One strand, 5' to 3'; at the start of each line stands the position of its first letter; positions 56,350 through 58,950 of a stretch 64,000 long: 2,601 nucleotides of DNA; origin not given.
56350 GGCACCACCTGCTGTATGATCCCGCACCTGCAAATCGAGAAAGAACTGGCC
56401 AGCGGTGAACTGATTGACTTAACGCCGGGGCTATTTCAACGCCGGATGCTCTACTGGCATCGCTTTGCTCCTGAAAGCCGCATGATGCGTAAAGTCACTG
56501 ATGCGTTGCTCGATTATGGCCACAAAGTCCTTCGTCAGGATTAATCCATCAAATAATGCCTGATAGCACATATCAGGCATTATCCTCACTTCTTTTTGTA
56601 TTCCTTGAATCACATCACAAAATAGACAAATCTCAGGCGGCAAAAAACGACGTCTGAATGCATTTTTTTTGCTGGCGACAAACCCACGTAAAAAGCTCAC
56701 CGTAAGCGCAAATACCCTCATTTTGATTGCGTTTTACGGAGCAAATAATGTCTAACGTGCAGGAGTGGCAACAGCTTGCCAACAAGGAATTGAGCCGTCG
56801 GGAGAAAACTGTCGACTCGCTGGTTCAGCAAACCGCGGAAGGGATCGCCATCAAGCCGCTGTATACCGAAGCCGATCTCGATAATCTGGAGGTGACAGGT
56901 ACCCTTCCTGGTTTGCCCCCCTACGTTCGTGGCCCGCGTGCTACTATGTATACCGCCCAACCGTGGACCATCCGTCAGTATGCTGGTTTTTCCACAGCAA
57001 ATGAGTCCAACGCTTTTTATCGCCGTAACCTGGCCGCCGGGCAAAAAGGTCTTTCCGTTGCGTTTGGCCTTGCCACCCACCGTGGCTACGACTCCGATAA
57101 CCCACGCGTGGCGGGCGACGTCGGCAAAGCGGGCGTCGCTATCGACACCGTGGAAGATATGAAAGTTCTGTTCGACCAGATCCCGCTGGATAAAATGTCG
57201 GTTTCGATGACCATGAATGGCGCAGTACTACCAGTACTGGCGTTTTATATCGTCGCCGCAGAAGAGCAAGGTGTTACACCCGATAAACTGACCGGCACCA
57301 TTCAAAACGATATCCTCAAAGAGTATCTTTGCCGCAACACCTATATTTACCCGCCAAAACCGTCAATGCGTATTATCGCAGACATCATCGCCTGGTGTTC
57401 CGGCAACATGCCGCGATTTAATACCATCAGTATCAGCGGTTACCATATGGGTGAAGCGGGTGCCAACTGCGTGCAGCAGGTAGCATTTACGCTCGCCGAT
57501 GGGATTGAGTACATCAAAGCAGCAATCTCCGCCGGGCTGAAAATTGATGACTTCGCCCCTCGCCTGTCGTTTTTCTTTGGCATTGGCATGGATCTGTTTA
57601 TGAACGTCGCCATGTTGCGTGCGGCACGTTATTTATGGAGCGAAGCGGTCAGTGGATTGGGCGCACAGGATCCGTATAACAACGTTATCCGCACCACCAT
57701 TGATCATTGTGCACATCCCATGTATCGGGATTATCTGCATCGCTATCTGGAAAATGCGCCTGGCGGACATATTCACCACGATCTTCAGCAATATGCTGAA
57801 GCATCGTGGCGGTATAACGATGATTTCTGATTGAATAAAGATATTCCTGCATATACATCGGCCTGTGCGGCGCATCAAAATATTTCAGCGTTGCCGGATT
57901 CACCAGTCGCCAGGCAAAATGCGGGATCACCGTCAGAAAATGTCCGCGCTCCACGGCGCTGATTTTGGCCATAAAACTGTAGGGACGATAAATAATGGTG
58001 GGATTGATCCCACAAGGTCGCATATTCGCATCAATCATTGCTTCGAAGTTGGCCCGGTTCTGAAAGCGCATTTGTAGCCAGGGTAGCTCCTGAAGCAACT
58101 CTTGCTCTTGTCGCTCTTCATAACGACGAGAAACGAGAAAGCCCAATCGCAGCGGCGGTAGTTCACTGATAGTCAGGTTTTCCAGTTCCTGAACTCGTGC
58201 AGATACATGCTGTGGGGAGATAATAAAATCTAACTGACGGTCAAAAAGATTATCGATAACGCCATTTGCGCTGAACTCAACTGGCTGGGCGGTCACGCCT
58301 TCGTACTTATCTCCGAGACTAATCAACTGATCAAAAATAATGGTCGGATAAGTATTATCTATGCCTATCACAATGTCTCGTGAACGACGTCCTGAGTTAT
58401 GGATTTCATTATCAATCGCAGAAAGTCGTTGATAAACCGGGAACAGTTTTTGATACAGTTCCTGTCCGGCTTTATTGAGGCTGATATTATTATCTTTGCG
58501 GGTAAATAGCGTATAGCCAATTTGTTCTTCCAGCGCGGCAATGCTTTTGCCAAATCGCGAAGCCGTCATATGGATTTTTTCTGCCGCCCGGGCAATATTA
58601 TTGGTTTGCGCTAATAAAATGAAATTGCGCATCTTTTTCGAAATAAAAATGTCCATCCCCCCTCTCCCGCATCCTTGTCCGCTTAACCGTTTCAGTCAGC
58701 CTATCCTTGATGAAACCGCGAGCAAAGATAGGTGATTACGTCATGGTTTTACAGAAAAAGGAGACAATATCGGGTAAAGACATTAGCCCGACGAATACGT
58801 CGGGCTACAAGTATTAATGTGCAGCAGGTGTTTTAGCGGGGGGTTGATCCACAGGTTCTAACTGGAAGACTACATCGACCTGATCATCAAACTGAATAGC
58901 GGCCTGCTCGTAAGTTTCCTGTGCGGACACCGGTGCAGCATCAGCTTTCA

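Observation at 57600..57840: Deletion of the sbm operon: truncated scpA abuts and overlaps convergent ygfI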

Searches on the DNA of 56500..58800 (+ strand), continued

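Call 28: search_dna_similar(query=window:57671-57740:+, collection=ecoli_genomes, mode=near, max_evalue=1e-14, max_rows=40, rows=spread)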
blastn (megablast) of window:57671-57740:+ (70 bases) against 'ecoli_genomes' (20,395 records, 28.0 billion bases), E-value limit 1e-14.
Records with a match: 1110; places in all: 1110; records where one place covers at least 80% of the query: 1110.
Genomes with a match: 1110 of 5426; with a place that covers at least 80% of the query: 1110. Places per genome that has any: lowest 1, median 1, highest 1. On chromosomes: 1109 places; on plasmids: 1.
Best place of each record, by identity: >=99% 553; 95-99% 557.
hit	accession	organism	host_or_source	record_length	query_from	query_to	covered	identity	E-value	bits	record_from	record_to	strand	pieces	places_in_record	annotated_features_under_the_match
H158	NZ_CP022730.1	Escherichia coli strain SA186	Homo sapiens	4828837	1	70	100%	100.0%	6e-28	130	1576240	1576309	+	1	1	acetyl-CoA hydrolase | methylmalonyl-CoA mutase family protein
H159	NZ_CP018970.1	Escherichia coli strain Ecol_542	Homo sapiens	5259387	1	70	100%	100.0%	6e-28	130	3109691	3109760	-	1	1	acetyl-CoA hydrolase | methylmalonyl-CoA mutase family protein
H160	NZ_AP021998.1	Escherichia coli strain WP3-W18-ESBL-07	-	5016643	1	70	100%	100.0%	6e-28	130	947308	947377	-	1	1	acetyl-CoA hydrolase | methylmalonyl-CoA mutase family protein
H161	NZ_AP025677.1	Escherichia coli strain Rb-23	Homo sapiens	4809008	1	70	100%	100.0%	6e-28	130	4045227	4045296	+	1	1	acetyl-CoA hydrolase | methylmalonyl-CoA mutase family protein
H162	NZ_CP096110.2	Escherichia coli strain DP033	Homo sapiens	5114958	1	70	100%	100.0%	6e-28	130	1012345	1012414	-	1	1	acetyl-CoA hydrolase | methylmalonyl-CoA mutase family protein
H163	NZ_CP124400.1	Escherichia coli strain AVS0528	wastewater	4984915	1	70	100%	100.0%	6e-28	130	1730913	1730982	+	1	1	acetyl-CoA hydrolase | methylmalonyl-CoA mutase family protein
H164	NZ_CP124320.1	Escherichia coli strain AVS0754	wastewater treatment plant efflux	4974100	1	70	100%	100.0%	6e-28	130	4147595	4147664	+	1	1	acetyl-CoA hydrolase | methylmalonyl-CoA mutase family protein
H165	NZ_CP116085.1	Escherichia coli strain DETEC-S566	ICU staff rectal swab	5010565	1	70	100%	100.0%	6e-28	130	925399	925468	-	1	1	acetyl-CoA hydrolase | methylmalonyl-CoA mutase family protein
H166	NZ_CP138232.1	Escherichia coli strain EC958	Homo sapiens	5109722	1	70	100%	100.0%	6e-28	130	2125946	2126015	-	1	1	methylmalonyl-CoA mutase family protein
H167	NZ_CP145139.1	Escherichia coli strain CAVp367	Homo sapiens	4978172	1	70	100%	100.0%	6e-28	130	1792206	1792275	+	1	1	acetyl-CoA hydrolase | methylmalonyl-CoA mutase family protein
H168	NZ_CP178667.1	Escherichia coli strain VTB96937v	Chicken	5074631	1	70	100%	100.0%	6e-28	130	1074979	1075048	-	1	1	acetyl-CoA hydrolase | methylmalonyl-CoA mutase family protein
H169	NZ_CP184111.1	Escherichia coli strain AZ 190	Homo sapiens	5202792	1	70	100%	100.0%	6e-28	130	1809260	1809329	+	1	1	acetyl-CoA hydrolase | methylmalonyl-CoA mutase family protein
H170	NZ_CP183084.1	Escherichia coli strain 439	Homo sapiens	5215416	1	70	100%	100.0%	6e-28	130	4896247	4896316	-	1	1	acetyl-CoA hydrolase | methylmalonyl-CoA mutase family protein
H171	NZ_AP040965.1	Escherichia coli strain g1-11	Homo sapiens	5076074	1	70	100%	100.0%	6e-28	130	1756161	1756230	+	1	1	acetyl-CoA hydrolase | methylmalonyl-CoA mutase family protein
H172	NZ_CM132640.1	Escherichia coli strain ESBLEC_HM52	Homo sapiens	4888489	1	70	100%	100.0%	6e-28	130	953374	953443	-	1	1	acetyl-CoA hydrolase | methylmalonyl-CoA mutase family protein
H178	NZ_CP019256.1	Escherichia coli strain 13TMH22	Homo sapiens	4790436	1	70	100%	97.1%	1e-24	119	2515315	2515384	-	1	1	hypothetical protein | methylmalonyl-CoA mutase family protein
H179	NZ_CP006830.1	Escherichia coli APEC O18 strain APEC O18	chicken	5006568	1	70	100%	97.1%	1e-24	119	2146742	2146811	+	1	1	acetyl-CoA hydrolase | methylmalonyl-CoA mutase family protein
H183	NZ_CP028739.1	Escherichia coli strain A36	Pseudomys apodemoides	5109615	1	70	100%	97.1%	1e-24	119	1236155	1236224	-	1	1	acetyl-CoA hydrolase | methylmalonyl-CoA mutase family protein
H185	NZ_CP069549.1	Escherichia coli strain FDAARGOS_1253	Homo sapiens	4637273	1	70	100%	97.1%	1e-24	119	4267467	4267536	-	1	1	hypothetical protein | methylmalonyl-CoA mutase family protein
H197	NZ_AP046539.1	Escherichia coli strain SK0189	Homo sapiens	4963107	1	70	100%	95.7%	6e-23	113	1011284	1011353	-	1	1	acetyl-CoA hydrolase | methylmalonyl-CoA mutase family protein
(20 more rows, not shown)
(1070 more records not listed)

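Call 29: get_annotated_region(hit=H103, flank=1500)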
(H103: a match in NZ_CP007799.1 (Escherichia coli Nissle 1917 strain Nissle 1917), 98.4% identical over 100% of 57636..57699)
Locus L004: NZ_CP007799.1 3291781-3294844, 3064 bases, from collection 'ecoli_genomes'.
description: Escherichia coli Nissle 1917 chromosome, complete genome
organism: Escherichia coli Nissle 1917 strain Nissle 1917 (NCBI taxid 316435)
replicon: chromosome; assembly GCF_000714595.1
host: soldier; source: feces; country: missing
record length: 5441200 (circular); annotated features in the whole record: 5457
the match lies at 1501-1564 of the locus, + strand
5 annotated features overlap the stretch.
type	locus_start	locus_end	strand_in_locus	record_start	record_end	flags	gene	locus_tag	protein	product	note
CDS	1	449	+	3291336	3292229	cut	argP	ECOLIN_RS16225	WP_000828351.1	DNA-binding transcriptional regulator ArgP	-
CDS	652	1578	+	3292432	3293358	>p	-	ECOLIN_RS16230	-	methylmalonyl-CoA mutase family protein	incomplete; partial in the middle of a contig; missing C-terminus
CDS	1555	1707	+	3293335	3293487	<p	-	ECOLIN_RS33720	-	acetyl-CoA hydrolase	incomplete; partial in the middle of a contig; missing N-terminus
CDS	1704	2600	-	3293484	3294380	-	srsR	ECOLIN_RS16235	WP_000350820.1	LysR family transcriptional regulator SrsR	-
CDS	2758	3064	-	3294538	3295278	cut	yggE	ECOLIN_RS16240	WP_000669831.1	oxidative stress defense protein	-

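Call 30: get_annotated_region(hit=H127, flank=1500)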
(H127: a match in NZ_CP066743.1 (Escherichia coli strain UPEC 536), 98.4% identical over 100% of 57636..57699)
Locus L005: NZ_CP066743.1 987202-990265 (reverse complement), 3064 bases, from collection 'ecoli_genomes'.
description: Escherichia coli strain UPEC 536 chromosome, complete genome
organism: Escherichia coli strain UPEC 536 (NCBI taxid 562)
replicon: chromosome; assembly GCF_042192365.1
host: Homo sapiens; source: urine; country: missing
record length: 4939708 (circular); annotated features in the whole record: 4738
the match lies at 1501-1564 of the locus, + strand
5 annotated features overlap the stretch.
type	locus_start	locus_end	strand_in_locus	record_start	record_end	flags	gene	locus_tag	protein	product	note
CDS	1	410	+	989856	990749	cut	argP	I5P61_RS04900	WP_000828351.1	DNA-binding transcriptional regulator ArgP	-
CDS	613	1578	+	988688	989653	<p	-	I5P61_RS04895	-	methylmalonyl-CoA mutase family protein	incomplete; partial in the middle of a contig; missing C-terminus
CDS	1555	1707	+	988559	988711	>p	-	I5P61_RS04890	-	acetyl-CoA hydrolase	incomplete; partial in the middle of a contig; missing N-terminus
CDS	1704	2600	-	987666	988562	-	ygfI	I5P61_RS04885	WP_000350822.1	LysR family transcriptional regulator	-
CDS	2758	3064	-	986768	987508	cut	yggE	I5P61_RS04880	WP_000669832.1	oxidative stress defense protein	-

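Call 31: get_annotated_region(hit=H166, flank=1500)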
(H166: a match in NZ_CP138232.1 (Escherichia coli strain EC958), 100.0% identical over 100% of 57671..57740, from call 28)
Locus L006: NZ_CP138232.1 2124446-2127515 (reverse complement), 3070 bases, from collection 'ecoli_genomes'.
description: Escherichia coli strain EC958 chromosome, complete genome
organism: Escherichia coli strain EC958 (NCBI taxid 562)
replicon: chromosome; assembly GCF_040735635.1
host: Homo sapiens; source: missing; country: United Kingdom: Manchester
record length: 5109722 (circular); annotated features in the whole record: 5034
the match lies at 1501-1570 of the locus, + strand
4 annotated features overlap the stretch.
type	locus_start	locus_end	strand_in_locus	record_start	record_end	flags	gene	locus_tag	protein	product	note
CDS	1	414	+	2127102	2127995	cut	argP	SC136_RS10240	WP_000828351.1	DNA-binding transcriptional regulator ArgP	-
CDS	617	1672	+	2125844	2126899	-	-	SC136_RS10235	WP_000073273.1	methylmalonyl-CoA mutase family protein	-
CDS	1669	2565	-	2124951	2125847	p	ygfI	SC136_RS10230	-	LysR family transcriptional regulator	internal stop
CDS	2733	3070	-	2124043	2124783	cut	yggE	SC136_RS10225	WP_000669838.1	oxidative stress defense protein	-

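Call 32: get_annotated_region(hit=H197, flank=1500)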
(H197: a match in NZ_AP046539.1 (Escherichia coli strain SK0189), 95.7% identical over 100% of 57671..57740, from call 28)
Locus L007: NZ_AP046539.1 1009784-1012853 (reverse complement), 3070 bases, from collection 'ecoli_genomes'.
description: Escherichia coli strain SK0189 chromosome, complete genome
organism: Escherichia coli strain SK0189 (NCBI taxid 562)
replicon: chromosome; assembly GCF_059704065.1
host: Homo sapiens; source: feces; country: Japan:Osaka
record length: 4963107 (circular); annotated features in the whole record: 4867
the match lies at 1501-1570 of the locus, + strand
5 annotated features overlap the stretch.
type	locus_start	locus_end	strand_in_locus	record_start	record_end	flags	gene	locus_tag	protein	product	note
CDS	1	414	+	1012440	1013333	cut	argP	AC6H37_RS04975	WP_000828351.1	DNA-binding transcriptional regulator ArgP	-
CDS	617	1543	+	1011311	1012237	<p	-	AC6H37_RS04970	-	methylmalonyl-CoA mutase family protein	incomplete; partial in the middle of a contig; missing C-terminus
CDS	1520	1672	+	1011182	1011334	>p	-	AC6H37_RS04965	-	acetyl-CoA hydrolase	incomplete; partial in the middle of a contig; missing N-terminus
CDS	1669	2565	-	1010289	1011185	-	srsR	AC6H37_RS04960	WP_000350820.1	LysR family transcriptional regulator SrsR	-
CDS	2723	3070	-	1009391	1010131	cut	yggE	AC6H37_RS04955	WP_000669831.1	oxidative stress defense protein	-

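Call 33: get_annotated_region(hit=H178, flank=1500)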
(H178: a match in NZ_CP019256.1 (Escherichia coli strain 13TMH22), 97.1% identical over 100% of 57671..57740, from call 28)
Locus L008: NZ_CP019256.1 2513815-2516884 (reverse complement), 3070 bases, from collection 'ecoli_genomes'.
description: Escherichia coli strain 13TMH22 chromosome, complete genome
organism: Escherichia coli strain 13TMH22 (NCBI taxid 562)
replicon: chromosome; assembly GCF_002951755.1
host: Homo sapiens; source: urine; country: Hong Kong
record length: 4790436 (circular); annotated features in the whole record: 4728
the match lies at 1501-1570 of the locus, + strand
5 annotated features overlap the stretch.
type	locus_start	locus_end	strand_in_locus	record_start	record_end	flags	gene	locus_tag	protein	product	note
CDS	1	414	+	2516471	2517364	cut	argP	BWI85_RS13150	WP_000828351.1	DNA-binding transcriptional regulator ArgP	-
CDS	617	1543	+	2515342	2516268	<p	-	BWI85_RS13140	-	methylmalonyl-CoA mutase family protein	incomplete; partial in the middle of a contig; missing C-terminus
CDS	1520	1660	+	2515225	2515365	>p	-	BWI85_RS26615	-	hypothetical protein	incomplete; partial in the middle of a contig; missing N-terminus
CDS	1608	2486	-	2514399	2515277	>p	srsR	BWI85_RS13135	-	LysR family transcriptional regulator SrsR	incomplete; partial in the middle of a contig; missing C-terminus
CDS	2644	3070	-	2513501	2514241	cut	yggE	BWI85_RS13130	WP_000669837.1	oxidative stress defense protein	-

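Call 34: get_annotated_region(hit=H128, flank=1500)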
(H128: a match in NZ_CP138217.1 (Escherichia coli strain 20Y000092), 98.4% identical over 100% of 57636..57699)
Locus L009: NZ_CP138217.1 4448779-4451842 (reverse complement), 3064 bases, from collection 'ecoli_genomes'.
description: Escherichia coli strain 20Y000092 chromosome, complete genome
organism: Escherichia coli strain 20Y000092 (NCBI taxid 562)
replicon: chromosome; assembly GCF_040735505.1
host: Homo sapiens; source: catheter; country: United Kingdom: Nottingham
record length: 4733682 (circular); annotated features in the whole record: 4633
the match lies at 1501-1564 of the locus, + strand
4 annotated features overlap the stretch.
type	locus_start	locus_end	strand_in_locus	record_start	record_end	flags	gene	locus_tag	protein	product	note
CDS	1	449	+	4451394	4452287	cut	argP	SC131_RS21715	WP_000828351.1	DNA-binding transcriptional regulator ArgP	-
CDS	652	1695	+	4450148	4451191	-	-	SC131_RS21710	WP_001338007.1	methylmalonyl-CoA mutase family protein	-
CDS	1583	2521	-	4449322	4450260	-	ygfI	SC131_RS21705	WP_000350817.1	LysR family transcriptional regulator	-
CDS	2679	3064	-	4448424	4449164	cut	yggE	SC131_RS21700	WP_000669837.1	oxidative stress defense protein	-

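Call 36: search_dna_similar(query=L008:1560-1640:+, collection=ecoli_genomes, mode=near, max_evalue=1e-14, max_rows=60, rows=spread)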
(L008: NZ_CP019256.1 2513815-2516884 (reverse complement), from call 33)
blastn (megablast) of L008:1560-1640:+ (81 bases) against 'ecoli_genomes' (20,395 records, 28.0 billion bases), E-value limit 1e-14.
Records with a match: 5354; places in all: 5354; records where one place covers at least 80% of the query: 55.
Genomes with a match: 5354 of 5426; with a place that covers at least 80% of the query: 55. Places per genome that has any: lowest 1, median 1, highest 1. On chromosomes: 5353 places; on plasmids: 1.
Best place of each record, by identity: >=99% 52; 95-99% 5300; 90-95% 2.
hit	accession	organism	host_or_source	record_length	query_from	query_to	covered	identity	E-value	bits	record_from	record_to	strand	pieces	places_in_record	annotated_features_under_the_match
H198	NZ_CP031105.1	Escherichia coli strain AMSCJX02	Giant panda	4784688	1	81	100%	100.0%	6e-34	150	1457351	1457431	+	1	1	hypothetical protein | srsR: LysR family transcriptional regulator SrsR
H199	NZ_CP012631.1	Escherichia coli strain SF-173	Homo sapiens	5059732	1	60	74%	98.3%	5e-20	104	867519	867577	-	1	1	acetyl-CoA hydrolase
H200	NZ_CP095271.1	Escherichia coli strain EC9682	Homo sapiens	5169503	1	60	74%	98.3%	5e-20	104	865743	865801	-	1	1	acetyl-CoA hydrolase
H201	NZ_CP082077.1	Escherichia coli strain MS20657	Homo sapiens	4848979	1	60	74%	98.3%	5e-20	104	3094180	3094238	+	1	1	acetyl-CoA hydrolase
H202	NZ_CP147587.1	Escherichia coli strain GN06667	Homo sapiens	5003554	1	60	74%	98.3%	5e-20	104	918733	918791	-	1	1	acetyl-CoA hydrolase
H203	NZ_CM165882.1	Escherichia coli strain N62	Homo sapiens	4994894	1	60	74%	98.3%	5e-20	104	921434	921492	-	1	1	acetyl-CoA hydrolase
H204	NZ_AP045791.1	Escherichia coli strain 23CRST026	Homo sapiens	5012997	1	60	74%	98.3%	5e-20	104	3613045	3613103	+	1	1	acetyl-CoA hydrolase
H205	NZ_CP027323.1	Escherichia coli strain 2013C-3033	Homo sapiens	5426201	1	60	74%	96.7%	2e-18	99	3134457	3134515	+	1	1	scpC: propionyl-CoA:succinate CoA transferase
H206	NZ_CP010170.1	Escherichia coli strain H6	not applicable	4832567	1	60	74%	96.7%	2e-18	99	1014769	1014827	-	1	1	scpC: propionyl-CoA:succinate CoA transferase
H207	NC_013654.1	Escherichia coli SE15 strain SE15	-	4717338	1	60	74%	96.7%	2e-18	99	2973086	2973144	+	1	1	acetyl-CoA hydrolase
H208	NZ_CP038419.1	Escherichia coli O157:H7 strain 2-6-2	cattle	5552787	1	60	74%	96.7%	2e-18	99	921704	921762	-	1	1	scpC: propionyl-CoA:succinate CoA transferase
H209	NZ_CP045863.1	Escherichia coli O157:H7 strain ATCC 43890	Homo sapiens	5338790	1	60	74%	96.7%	2e-18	99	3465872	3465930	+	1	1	scpC: propionyl-CoA:succinate CoA transferase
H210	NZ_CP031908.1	Escherichia coli O103:H2 strain FWSEC0007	Homo sapiens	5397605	1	60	74%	96.7%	2e-18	99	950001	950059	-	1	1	scpC: propionyl-CoA:succinate CoA transferase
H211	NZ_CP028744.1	Escherichia coli strain A31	Rattus fuscipes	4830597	1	60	74%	96.7%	2e-18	99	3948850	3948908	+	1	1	scpC: propionyl-CoA:succinate CoA transferase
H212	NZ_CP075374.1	Escherichia coli strain no107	stool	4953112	1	60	74%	96.7%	2e-18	99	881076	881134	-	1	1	scpC: propionyl-CoA:succinate CoA transferase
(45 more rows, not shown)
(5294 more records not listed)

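Call 62: get_annotated_region(hit=H179, flank=1500)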
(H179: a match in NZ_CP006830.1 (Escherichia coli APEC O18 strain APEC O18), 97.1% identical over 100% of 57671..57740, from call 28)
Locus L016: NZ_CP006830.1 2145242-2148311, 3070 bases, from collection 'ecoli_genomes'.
description: Escherichia coli APEC O18 chromosome, complete genome
organism: Escherichia coli APEC O18 strain APEC O18 (NCBI taxid 1401688)
replicon: chromosome; assembly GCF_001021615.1
host: chicken; source: pericardium/lung; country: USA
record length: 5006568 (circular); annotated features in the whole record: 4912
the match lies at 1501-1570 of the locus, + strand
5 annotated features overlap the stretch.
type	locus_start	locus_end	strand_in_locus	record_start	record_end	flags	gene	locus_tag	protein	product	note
CDS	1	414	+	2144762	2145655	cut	argP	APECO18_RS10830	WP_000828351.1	DNA-binding transcriptional regulator ArgP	-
CDS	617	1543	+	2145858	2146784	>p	-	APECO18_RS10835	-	methylmalonyl-CoA mutase family protein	incomplete; partial in the middle of a contig; missing C-terminus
CDS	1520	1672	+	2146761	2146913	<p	-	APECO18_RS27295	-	acetyl-CoA hydrolase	incomplete; partial in the middle of a contig; missing N-terminus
CDS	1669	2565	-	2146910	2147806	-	srsR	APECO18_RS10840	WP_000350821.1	LysR family transcriptional regulator SrsR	-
CDS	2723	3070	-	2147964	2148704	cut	yggE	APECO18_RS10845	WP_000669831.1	oxidative stress defense protein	-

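Call 63: get_annotated_region(hit=H183, flank=1500)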
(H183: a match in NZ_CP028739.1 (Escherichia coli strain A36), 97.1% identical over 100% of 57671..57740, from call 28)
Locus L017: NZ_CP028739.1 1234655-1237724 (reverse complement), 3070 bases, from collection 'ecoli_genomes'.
description: Escherichia coli strain A36 chromosome, complete genome
organism: Escherichia coli strain A36 (NCBI taxid 562)
replicon: chromosome; assembly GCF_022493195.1
host: Pseudomys apodemoides; source: feces; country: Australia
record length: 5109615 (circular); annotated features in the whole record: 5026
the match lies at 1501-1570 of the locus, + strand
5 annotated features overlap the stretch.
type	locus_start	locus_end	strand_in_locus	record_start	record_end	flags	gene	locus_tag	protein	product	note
CDS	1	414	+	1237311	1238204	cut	argP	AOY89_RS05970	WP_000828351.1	DNA-binding transcriptional regulator ArgP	-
CDS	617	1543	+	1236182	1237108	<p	-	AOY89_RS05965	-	methylmalonyl-CoA mutase family protein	incomplete; partial in the middle of a contig; missing C-terminus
CDS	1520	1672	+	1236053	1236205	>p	-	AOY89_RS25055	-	acetyl-CoA hydrolase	incomplete; partial in the middle of a contig; missing N-terminus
CDS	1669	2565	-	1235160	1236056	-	srsR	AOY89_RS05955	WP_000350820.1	LysR family transcriptional regulator SrsR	-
CDS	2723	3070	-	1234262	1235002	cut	yggE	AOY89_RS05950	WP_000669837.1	oxidative stress defense protein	-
